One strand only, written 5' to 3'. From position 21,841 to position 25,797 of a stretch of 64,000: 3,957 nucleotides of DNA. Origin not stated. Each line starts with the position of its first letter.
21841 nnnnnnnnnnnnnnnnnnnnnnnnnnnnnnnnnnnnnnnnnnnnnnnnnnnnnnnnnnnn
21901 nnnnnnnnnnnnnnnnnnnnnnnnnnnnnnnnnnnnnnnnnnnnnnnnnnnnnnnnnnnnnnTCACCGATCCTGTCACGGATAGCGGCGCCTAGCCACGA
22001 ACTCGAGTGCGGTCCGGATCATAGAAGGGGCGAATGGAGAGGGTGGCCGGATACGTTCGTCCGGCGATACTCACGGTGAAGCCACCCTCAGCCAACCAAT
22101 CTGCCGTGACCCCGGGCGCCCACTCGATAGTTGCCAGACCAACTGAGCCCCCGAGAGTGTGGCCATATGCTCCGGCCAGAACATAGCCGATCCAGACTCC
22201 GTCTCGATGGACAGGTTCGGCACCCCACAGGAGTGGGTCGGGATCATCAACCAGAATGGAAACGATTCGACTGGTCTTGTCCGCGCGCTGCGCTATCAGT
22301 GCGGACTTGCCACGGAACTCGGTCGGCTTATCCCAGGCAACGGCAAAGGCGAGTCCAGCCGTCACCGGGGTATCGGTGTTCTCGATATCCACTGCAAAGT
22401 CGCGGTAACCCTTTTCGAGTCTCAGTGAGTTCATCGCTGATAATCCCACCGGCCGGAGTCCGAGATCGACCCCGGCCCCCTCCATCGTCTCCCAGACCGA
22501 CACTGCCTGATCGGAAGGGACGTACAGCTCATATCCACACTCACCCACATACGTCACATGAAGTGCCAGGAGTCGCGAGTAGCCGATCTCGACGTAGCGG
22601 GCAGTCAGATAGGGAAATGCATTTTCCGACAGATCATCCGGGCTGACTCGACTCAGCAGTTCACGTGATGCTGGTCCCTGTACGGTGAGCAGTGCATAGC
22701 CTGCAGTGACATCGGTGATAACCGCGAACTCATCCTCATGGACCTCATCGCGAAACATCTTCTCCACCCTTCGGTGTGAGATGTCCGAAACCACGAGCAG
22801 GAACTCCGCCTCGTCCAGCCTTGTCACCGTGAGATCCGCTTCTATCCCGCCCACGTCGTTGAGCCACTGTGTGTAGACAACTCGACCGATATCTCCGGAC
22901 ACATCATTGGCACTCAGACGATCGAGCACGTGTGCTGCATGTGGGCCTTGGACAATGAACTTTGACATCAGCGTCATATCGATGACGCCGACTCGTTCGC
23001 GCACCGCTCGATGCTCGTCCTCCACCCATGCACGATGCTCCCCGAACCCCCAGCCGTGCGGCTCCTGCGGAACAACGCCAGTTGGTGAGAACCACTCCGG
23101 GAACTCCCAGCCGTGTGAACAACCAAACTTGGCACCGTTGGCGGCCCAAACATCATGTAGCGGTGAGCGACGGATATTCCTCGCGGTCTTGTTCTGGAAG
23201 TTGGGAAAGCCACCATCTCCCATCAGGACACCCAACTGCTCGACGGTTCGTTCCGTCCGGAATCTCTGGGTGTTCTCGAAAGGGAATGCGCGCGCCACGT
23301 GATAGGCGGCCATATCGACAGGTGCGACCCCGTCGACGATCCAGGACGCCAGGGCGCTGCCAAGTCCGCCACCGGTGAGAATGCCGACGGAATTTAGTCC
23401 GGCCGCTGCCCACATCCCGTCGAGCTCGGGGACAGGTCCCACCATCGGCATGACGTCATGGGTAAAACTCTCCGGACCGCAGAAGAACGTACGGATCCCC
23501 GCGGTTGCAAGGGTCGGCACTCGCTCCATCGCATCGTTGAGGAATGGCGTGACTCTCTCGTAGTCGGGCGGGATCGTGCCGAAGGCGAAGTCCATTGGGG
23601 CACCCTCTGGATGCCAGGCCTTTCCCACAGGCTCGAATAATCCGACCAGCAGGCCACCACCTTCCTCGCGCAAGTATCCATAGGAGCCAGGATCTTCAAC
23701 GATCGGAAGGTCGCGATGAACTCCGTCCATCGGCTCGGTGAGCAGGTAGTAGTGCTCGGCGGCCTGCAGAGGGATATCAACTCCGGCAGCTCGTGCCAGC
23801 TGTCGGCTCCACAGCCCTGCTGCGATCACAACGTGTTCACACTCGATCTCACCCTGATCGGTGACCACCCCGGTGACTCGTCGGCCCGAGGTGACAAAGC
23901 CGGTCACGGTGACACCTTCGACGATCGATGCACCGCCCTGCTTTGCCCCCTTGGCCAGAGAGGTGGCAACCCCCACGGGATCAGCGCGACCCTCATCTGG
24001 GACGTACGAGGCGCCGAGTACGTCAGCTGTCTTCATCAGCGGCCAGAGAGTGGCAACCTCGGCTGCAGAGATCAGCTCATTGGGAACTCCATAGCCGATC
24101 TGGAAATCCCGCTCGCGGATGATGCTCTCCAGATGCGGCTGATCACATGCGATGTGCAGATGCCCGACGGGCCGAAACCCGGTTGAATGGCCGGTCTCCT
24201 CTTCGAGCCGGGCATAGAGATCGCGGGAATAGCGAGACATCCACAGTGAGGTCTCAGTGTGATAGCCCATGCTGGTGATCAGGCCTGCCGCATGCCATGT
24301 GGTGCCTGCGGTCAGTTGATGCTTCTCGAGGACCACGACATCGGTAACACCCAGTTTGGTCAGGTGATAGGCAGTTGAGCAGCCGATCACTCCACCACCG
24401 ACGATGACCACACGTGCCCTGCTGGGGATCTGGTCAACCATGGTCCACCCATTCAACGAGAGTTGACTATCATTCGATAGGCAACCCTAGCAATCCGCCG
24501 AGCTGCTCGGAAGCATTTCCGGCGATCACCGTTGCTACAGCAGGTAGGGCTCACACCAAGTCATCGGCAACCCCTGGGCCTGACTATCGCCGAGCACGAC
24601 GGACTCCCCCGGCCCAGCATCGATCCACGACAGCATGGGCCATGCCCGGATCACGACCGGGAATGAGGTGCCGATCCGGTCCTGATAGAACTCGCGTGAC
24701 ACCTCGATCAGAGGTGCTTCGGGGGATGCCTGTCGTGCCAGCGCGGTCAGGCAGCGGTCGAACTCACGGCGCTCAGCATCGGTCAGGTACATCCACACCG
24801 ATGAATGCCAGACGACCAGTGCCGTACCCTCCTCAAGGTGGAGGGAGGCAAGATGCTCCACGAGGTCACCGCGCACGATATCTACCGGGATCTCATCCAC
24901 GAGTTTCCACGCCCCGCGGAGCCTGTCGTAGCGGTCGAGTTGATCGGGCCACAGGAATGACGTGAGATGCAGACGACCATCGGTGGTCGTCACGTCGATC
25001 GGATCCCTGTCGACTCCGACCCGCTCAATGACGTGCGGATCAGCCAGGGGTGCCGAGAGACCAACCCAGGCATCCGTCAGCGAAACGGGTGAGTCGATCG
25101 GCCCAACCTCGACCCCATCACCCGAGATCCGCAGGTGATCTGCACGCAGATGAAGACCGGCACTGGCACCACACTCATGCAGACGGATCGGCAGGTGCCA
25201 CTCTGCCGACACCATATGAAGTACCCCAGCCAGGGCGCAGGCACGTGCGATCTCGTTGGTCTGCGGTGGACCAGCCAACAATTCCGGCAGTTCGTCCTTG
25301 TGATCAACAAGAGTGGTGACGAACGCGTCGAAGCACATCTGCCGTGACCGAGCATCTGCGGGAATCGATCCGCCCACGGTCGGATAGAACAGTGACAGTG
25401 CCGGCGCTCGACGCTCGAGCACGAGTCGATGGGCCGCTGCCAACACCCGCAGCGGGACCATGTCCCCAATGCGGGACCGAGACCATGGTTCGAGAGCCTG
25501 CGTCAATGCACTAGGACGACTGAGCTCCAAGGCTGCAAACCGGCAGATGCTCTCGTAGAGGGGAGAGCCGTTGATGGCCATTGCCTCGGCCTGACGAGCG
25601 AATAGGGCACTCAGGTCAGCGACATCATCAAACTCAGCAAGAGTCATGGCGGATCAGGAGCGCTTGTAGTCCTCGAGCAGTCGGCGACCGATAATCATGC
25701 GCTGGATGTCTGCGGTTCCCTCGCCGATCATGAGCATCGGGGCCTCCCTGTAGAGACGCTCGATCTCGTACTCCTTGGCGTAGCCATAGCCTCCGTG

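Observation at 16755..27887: Possible hybrid C5-dicarboxylate route: ethylmalonyl-CoA-type genes plus Mct within 11 kb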

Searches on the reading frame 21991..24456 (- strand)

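Call 3: search_protein_families(library=pfam, proteins=[window:21991-24456:-])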
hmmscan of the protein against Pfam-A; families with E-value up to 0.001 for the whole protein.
window:21991-24456:- (821 aa): 13 families
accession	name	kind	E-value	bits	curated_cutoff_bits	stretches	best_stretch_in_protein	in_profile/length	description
PF01571.26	GCV_T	-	7.9e-73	245.3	25.6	1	433-704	1-254/255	Aminomethyltransferase folate-binding domain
PF01266.30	DAO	-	5.7e-71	240.3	27.9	1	15-372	1-353/353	FAD dependent oxidoreductase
PF08669.17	GCV_T_C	-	4.4e-18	65.4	25.9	1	730-813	2-80/80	Glycine cleavage T-protein C-terminal barrel domain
PF07992.20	Pyr_redox_2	-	5.1e-08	33.1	26.1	1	13-45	142-173/291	Pyridine nucleotide-disulphide oxidoreductase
PF13738.12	Pyr_redox_3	-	5.2e-07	29.7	30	1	17-50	1-34/305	Pyridine nucleotide-disulphide oxidoreductase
PF01494.25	FAD_binding_3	-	5.4e-07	29.6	22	1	14-57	2-43/349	FAD binding domain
PF13450.12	NAD_binding_8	-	2.2e-06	28.3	21.9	1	18-70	1-54/68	NAD(P)-binding Rossmann-like domain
PF01946.23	Thi4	-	3.1e-06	27.1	26.2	0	14-62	18-66/235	Thi4 family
PF00890.30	FAD_binding_2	-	2.6e-05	24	20.4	1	16-68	2-53/414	FAD binding domain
PF12831.13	FAD_oxidored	-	0.00017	21.5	27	1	16-93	2-77/416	FAD dependent oxidoreductase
PF04268.17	SoxG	-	0.00041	20.9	21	1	545-657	36-145/152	Sarcosine oxidase, gamma subunit family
PF00070.33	Pyr_redox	-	0.00068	20.5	22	0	15-45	1-30/82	Pyridine nucleotide-disulphide oxidoreductase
PF16350.10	FAO_M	-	0.00095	19.7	27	0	375-431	1-56/56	FAD dependent oxidoreductase central domain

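Call 4: search_protein_families(library=ncbifam, proteins=[window:21991-24456:-])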
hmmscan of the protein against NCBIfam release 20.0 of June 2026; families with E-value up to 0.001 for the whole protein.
window:21991-24456:- (821 aa): 40 families (the best 25 are shown)
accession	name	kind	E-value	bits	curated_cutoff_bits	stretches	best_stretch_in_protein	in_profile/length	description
NF001567.0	PRK00389.1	subfamily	5.4e-57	193.4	300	1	428-815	3-356/359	glycine cleavage system aminomethyltransferase GcvT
TIGR01372.1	soxA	subfamily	2.7e-53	181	1164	1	391-820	575-995/996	sarcosine oxidase subunit alpha family protein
TIGR00528.1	gcvT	equivalog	1.5e-47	162.3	235.85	1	430-812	3-360/362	glycine cleavage system aminomethyltransferase GcvT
NF053776.1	TmaoDeMthMsil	equivalog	2.7e-43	148.6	1100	1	480-820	420-762/763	trimethylamine N-oxide demethylase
NF010093.0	PRK13579.1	equivalog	2.1e-38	132.1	459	1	423-780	4-337/371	glycine cleavage system aminomethyltransferase GcvT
TIGR02352.1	thiamin_ThiO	equivalog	7.8e-37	127.2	250.8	1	16-224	1-214/351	glycine oxidase ThiO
NF001933.0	PRK00711.1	subfamily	1.1e-30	107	383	2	71-236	109-276/429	D-amino acid dehydrogenase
TIGR01373.1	soxB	subfamily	6.8e-28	97.6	529.45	1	15-377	32-386/407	sarcosine oxidase subunit beta family protein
NF008425.0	PRK11259.1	equivalog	2.3e-22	79.5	257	1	14-389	5-374/377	N-methyl-L-tryptophan oxidase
NF009133.0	PRK12486.1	equivalog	1.8e-18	66.6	410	1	478-779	44-341/369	dimethylsulfoniopropionate demethylase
TIGR01377.1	soxA_mon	subfamily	2.6e-18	66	479.65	1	16-389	3-374/381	amino oxidase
TIGR03364.1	HpnW_proposed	hypoth_equivalog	2.2e-17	63.2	285.1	1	15-234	2-214/365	TIGR03364 family FAD-dependent oxidoreductase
NF008726.1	PRK11728.1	equivalog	4.1e-16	58.8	299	1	15-232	2-217/389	L-2-hydroxyglutarate oxidase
NF050086.1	pipecolate_AmaA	exception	5.2e-15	55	600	1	13-249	25-267/425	L-pipecolate oxidase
TIGR03377.1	glycerol3P_GlpA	equivalog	8e-14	51.1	552.8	1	123-233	106-220/530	anaerobic glycerol-3-phosphate dehydrogenase subunit GlpA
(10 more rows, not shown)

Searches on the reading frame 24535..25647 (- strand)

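Call 3: search_protein_families(library=pfam, proteins=[window:24535-25647:-])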
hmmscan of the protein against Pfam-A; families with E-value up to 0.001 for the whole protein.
window:24535-25647:- (370 aa): 1 family
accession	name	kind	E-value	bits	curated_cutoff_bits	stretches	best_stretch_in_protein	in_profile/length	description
PF10094.14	DUF2332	-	3.7e-81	273.6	25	1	14-364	2-334/334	Uncharacterized protein conserved in bacteria (DUF2332)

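Call 4: search_protein_families(library=ncbifam, proteins=[window:24535-25647:-])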
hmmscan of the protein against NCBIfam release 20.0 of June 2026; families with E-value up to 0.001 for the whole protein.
window:24535-25647:- (370 aa): 0 families
